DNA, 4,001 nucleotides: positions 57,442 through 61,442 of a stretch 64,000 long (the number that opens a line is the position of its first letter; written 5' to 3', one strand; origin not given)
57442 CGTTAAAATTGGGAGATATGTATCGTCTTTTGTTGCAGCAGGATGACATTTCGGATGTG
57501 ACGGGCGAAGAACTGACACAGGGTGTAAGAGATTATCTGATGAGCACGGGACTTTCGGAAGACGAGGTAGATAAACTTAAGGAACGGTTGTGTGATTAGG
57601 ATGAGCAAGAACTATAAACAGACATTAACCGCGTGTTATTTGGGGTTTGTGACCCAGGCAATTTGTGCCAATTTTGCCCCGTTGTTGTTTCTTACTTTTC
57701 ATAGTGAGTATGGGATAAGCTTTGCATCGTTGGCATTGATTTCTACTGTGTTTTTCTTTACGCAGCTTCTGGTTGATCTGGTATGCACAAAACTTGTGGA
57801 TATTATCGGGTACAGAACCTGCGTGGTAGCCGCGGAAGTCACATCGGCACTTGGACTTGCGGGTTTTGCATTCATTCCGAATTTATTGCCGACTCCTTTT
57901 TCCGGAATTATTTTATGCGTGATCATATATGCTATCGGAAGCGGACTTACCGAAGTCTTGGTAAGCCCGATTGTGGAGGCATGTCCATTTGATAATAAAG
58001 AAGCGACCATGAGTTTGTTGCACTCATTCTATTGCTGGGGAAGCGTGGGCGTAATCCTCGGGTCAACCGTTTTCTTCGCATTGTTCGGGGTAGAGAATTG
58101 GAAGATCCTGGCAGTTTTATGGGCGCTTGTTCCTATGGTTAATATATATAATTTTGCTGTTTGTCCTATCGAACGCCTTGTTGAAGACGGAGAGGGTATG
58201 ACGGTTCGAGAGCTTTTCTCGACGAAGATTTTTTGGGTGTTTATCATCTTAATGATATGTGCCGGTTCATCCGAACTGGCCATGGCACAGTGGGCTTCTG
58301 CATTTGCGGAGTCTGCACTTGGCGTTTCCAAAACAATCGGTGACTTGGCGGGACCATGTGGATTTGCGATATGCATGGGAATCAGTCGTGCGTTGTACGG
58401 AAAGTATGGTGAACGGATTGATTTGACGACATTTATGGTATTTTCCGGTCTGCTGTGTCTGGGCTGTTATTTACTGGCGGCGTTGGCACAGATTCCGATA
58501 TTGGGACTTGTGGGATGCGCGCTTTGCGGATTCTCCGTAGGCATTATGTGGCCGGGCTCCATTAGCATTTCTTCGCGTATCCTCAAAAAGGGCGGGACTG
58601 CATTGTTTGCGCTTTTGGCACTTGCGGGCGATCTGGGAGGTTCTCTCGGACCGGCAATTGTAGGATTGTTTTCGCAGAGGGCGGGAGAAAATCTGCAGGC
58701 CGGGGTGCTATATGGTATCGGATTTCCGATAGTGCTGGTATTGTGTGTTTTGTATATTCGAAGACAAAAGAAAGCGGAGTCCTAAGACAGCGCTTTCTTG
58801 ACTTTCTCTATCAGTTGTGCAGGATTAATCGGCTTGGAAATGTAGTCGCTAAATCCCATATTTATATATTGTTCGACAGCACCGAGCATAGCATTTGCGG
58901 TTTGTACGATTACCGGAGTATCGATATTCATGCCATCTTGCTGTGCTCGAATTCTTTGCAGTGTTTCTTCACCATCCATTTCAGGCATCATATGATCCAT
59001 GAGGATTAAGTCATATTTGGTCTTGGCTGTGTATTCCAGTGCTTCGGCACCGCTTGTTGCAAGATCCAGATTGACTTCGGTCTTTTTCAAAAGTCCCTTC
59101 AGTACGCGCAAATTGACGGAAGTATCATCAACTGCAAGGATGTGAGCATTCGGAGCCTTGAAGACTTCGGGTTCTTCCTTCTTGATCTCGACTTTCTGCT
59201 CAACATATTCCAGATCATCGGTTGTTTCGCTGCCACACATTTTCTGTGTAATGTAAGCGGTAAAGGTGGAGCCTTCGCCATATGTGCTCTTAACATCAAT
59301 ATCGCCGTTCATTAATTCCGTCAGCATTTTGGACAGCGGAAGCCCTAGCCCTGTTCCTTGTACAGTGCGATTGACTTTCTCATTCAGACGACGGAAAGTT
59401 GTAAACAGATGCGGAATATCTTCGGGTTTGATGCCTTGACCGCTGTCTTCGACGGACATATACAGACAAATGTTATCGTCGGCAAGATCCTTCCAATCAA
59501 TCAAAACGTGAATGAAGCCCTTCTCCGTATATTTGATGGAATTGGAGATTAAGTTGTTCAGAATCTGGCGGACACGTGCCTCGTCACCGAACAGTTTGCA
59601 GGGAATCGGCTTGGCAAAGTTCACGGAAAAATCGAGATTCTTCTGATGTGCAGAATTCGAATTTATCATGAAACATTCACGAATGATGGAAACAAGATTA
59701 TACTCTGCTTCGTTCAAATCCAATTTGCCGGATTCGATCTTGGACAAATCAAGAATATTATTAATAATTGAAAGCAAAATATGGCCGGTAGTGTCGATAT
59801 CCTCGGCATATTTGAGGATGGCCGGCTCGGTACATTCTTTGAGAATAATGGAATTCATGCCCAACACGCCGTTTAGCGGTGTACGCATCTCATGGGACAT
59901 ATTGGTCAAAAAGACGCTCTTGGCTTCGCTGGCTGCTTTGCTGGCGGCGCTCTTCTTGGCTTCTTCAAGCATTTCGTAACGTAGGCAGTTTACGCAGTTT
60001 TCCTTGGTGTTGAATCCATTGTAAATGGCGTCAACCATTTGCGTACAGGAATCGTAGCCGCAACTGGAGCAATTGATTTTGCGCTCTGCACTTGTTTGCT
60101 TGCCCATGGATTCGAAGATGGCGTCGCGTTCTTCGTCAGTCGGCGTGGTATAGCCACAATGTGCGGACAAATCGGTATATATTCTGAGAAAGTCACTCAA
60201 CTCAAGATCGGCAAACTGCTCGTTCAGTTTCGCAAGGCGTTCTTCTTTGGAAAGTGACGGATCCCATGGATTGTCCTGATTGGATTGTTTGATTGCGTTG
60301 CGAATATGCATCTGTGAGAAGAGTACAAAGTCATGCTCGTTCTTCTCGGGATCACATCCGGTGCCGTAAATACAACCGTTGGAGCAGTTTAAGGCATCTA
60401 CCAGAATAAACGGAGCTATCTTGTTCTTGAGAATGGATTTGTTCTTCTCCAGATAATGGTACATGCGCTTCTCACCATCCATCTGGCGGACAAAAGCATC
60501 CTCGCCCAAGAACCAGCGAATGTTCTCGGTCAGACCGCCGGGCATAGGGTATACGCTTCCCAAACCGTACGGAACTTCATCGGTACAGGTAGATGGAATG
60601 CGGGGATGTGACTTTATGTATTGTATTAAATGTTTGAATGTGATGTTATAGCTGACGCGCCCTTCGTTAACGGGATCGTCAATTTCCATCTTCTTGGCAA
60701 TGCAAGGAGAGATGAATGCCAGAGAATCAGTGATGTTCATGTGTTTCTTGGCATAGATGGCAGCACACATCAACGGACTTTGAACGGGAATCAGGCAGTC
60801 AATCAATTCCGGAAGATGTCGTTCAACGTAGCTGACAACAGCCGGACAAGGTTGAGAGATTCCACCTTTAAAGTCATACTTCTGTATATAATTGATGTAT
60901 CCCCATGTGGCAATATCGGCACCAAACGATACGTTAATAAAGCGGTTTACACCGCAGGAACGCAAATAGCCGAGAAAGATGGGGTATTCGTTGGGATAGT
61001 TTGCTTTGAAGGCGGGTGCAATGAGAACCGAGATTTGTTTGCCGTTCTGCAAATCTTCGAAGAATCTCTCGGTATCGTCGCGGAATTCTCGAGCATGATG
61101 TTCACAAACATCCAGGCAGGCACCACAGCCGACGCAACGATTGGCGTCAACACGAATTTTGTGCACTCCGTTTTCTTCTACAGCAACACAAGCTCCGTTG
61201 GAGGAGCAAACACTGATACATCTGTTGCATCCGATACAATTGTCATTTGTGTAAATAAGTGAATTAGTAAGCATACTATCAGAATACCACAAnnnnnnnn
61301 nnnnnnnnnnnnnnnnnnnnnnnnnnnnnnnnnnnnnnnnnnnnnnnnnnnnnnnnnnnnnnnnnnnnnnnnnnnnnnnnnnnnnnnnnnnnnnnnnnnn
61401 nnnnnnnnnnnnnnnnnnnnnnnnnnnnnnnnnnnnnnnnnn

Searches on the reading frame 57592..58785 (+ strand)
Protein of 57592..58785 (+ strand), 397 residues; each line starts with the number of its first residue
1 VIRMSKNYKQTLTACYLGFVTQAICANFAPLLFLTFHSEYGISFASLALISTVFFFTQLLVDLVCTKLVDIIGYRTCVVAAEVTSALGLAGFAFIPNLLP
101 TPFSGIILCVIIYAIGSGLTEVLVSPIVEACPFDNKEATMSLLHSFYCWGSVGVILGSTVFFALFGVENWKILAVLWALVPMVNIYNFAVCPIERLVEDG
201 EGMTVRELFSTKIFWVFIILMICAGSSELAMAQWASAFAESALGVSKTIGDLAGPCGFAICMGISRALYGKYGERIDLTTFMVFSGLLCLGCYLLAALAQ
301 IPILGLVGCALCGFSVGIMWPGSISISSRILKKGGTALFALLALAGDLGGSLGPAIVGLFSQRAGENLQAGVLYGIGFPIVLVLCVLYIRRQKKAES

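Call 67: search_protein_families(library=pfam, proteins=[window:57592-58785:+])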
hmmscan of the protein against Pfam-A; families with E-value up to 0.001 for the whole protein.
window:57592-58785:+ (397 aa): 1 family
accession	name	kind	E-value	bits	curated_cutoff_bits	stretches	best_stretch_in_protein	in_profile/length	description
PF07690.21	MFS_1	-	2e-29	103.1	33.4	2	17-354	4-347/347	Major Facilitator Superfamily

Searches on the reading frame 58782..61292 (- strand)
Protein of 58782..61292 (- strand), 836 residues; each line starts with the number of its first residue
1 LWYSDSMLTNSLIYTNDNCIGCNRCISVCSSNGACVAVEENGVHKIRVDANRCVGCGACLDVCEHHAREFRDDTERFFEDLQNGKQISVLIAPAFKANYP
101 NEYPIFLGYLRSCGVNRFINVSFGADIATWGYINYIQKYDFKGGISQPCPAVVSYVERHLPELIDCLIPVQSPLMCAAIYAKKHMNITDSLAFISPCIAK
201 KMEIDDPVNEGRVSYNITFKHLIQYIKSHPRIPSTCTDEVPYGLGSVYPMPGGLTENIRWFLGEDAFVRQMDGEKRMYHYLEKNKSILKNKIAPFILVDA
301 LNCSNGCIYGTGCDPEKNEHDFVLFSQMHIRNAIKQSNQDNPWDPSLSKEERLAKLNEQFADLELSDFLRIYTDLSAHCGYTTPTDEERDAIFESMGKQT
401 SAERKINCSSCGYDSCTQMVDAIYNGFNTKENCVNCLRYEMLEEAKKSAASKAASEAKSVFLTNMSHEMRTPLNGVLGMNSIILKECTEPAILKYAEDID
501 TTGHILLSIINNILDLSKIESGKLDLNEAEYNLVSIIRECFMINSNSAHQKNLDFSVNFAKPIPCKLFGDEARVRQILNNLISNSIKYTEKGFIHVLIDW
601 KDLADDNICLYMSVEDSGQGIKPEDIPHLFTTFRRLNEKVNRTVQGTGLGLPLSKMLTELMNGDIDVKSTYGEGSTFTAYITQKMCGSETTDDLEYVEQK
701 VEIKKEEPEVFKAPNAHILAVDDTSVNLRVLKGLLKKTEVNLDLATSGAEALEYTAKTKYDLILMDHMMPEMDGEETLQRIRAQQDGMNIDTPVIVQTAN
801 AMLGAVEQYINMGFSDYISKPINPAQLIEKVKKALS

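Call 67: search_protein_families(library=pfam, proteins=[window:58782-61292:-])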
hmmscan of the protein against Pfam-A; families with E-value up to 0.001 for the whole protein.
window:58782-61292:- (836 aa): 13 families
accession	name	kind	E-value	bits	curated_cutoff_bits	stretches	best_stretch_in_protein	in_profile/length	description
PF00072.30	Response_reg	-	1.6e-26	93.1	30.2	1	718-832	1-111/111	Response regulator receiver domain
PF02518.31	HATPase_c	-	5.3e-26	91.7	26.4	1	569-681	1-107/111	Histidine kinase-, DNA gyrase B-, and HSP90-like ATPase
PF02906.19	Fe_hyd_lg_C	-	1e-24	88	22.1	1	86-310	2-244/245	Iron only hydrogenase large subunit, C-terminal domain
PF00512.31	HisKA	-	2.5e-15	56.7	26.9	1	458-522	2-66/66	His Kinase A (phospho-acceptor) domain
PF12837.12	Fer4_6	-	1.6e-07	31.4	25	1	45-67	1-23/24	4Fe-4S binding domain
PF12838.12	Fer4_7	-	2.6e-07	31.4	27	1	18-66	1-51/52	4Fe-4S dicluster domain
PF14697.11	Fer4_21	-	5.1e-07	30.2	35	1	16-63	5-51/59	4Fe-4S dicluster domain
PF00037.32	Fer4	-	6e-06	26.3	21.1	1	47-68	2-23/24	4Fe-4S binding domain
PF13187.11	Fer4_9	-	2.9e-05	24.5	27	1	18-66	1-50/52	4Fe-4S dicluster domain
PF13237.11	Fer4_10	-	7.6e-05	23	25.5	1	13-63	3-52/53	4Fe-4S dicluster domain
PF12797.12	Fer4_2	-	0.00015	22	24.5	1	45-63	2-20/22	4Fe-4S binding domain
PF04060.18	FeS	-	0.00034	20.7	23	1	405-434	3-32/33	Putative Fe-S cluster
PF25160.1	LdpA_Fe-S-bd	-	0.00046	20.4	27.6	0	44-66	19-41/49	LdpA Fe-S cluster-binding domain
